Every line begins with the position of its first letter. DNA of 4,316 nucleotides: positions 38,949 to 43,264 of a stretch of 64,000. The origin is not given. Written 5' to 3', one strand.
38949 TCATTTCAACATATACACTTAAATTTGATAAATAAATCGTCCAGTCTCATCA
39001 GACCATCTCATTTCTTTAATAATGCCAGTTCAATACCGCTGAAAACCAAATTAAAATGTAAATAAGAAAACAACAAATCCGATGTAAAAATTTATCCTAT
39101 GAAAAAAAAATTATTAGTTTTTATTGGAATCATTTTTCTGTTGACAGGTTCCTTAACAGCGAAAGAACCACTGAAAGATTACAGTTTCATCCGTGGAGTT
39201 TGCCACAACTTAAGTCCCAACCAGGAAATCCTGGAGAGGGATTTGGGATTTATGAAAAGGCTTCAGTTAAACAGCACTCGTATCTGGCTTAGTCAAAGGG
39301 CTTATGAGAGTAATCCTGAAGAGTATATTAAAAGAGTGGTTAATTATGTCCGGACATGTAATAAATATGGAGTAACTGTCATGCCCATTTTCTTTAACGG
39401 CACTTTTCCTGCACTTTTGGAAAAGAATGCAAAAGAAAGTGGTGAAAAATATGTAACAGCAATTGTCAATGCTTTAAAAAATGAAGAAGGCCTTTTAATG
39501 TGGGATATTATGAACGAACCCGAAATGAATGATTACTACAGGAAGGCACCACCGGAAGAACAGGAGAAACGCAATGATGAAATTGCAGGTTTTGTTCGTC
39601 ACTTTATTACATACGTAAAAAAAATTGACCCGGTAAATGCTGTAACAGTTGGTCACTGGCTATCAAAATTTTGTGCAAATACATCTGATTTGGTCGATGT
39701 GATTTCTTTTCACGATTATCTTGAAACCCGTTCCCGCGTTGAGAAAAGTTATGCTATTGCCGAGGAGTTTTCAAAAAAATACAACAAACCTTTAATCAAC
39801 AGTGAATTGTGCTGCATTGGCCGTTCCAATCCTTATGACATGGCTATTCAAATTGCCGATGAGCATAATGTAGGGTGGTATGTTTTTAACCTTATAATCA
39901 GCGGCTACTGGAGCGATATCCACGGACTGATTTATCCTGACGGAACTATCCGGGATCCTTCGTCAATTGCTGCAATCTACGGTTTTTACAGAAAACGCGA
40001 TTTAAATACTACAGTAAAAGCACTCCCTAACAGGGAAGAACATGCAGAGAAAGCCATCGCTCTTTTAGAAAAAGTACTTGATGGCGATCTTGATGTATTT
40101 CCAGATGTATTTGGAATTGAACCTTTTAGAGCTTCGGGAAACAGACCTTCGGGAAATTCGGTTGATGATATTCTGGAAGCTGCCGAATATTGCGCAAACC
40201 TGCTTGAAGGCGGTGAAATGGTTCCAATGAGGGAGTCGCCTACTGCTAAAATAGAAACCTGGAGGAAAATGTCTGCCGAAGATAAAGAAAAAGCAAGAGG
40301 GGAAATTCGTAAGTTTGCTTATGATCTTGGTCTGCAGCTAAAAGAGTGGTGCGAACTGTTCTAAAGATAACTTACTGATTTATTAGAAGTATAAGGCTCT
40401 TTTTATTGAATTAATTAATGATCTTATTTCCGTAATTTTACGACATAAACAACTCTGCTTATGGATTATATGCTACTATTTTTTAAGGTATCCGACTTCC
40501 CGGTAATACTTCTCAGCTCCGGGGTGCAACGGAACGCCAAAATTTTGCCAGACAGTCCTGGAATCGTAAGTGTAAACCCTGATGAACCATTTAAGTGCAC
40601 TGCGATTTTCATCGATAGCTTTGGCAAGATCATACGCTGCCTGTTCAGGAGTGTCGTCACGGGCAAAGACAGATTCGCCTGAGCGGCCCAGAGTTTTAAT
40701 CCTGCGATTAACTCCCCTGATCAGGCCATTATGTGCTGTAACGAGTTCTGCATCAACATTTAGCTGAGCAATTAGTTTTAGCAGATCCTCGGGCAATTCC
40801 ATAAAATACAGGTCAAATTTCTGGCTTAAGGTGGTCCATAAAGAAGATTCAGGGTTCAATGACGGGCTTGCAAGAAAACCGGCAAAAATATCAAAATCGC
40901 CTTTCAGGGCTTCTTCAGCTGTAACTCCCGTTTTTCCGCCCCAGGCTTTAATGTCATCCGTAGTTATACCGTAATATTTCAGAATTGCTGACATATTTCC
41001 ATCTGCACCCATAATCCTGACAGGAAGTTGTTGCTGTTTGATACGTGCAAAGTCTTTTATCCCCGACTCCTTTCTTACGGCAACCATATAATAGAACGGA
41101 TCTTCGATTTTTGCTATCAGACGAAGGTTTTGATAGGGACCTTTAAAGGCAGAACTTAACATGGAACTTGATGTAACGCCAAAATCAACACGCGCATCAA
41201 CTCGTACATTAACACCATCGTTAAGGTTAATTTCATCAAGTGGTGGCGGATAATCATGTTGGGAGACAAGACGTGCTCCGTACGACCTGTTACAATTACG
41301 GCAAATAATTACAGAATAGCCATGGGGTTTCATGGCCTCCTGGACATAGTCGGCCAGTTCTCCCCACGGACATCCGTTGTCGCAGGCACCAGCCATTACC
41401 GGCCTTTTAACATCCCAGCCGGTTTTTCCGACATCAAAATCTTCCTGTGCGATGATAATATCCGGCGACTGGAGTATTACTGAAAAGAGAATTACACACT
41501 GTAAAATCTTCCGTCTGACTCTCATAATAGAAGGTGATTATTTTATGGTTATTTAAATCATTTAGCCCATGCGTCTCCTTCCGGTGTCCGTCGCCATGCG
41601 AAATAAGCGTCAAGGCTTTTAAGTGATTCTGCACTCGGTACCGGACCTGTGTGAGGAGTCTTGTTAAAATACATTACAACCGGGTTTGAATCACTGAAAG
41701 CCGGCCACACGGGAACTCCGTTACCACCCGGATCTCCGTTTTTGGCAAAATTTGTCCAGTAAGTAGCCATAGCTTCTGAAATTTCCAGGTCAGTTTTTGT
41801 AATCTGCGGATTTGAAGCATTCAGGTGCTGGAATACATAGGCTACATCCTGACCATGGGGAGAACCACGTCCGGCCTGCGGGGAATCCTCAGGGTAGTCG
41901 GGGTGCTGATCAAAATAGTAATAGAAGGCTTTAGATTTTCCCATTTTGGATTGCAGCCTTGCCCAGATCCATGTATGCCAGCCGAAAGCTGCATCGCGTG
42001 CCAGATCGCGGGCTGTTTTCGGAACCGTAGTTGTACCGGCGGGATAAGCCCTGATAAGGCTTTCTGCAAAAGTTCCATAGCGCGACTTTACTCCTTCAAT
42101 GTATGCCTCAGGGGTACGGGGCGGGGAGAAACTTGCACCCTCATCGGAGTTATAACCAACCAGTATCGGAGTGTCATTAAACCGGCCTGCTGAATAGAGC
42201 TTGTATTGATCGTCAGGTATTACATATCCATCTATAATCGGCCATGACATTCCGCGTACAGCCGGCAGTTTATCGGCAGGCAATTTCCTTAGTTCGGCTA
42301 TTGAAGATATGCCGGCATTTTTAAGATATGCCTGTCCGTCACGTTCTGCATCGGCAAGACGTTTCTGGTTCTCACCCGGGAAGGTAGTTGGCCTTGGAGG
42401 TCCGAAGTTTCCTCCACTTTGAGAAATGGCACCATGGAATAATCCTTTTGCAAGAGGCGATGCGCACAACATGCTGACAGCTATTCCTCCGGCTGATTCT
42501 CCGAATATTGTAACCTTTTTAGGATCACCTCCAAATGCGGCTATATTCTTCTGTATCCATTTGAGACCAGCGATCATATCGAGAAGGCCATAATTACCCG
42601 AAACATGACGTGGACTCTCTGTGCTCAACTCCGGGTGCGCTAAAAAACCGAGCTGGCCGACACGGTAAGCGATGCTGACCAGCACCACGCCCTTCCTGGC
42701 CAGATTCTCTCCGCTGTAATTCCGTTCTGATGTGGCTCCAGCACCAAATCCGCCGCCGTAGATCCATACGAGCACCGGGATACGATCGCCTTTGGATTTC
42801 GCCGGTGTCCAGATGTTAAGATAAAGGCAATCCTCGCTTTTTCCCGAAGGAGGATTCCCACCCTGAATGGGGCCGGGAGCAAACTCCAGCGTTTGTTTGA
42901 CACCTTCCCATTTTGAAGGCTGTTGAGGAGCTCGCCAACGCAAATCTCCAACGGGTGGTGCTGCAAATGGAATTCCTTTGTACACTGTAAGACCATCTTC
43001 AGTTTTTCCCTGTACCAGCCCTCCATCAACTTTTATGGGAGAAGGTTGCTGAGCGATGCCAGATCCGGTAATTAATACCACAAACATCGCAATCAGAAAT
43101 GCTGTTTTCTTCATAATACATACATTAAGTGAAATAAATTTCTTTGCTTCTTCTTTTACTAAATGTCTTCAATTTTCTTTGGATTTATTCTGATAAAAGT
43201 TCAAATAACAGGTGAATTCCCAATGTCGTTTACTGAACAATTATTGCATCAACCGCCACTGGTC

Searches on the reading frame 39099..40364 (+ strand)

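Call 35: search_protein_families(library=pfam, proteins=[window:39099-40364:+], max_evalue=0.00001)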
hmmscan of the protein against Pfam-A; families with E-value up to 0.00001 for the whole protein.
window:39099-40364:+ (421 aa): 1 family
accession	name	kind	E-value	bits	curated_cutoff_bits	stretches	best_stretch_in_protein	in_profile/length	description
PF00150.24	Cellulase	-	5.1e-09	36.5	23.5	1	46-230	24-223/272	Cellulase (glycosyl hydrolase family 5)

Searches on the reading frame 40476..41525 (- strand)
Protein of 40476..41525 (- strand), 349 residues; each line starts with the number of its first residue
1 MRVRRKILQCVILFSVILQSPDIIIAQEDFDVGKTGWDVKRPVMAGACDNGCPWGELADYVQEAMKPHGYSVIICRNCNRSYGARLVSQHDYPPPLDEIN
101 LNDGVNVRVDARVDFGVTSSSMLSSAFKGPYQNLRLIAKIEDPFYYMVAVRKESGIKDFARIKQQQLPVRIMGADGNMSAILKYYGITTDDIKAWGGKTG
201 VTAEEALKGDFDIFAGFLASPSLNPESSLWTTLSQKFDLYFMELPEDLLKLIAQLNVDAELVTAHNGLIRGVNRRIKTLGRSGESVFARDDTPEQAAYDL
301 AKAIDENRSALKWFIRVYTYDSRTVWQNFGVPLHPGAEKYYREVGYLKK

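Call 35: search_protein_families(library=pfam, proteins=[window:40476-41525:-], max_evalue=0.00001)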
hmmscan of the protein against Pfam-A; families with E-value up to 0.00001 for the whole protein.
window:40476-41525:- (349 aa): 1 family
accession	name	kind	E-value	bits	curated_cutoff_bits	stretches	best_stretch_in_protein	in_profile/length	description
PF16868.10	NMT1_3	-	4.6e-20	72.8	27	1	126-345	72-289/289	NMT1-like family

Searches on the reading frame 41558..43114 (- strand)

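Call 36: search_protein_families(library=pfam, proteins=[window:41558-43114:-], max_evalue=0.00001)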
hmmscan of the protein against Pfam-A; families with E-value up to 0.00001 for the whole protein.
window:41558-43114:- (518 aa): 3 families
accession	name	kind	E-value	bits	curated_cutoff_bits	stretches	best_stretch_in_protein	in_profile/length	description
PF00135.34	COesterase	-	1.2e-107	361.5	27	1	27-488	5-501/515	Carboxylesterase family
PF20434.5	BD-FAE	-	6.1e-12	45.9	26.8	1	99-218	1-108/215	BD-FAE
PF07859.19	Abhydrolase_3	-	2.4e-06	27.9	25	0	178-215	50-87/210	alpha/beta hydrolase fold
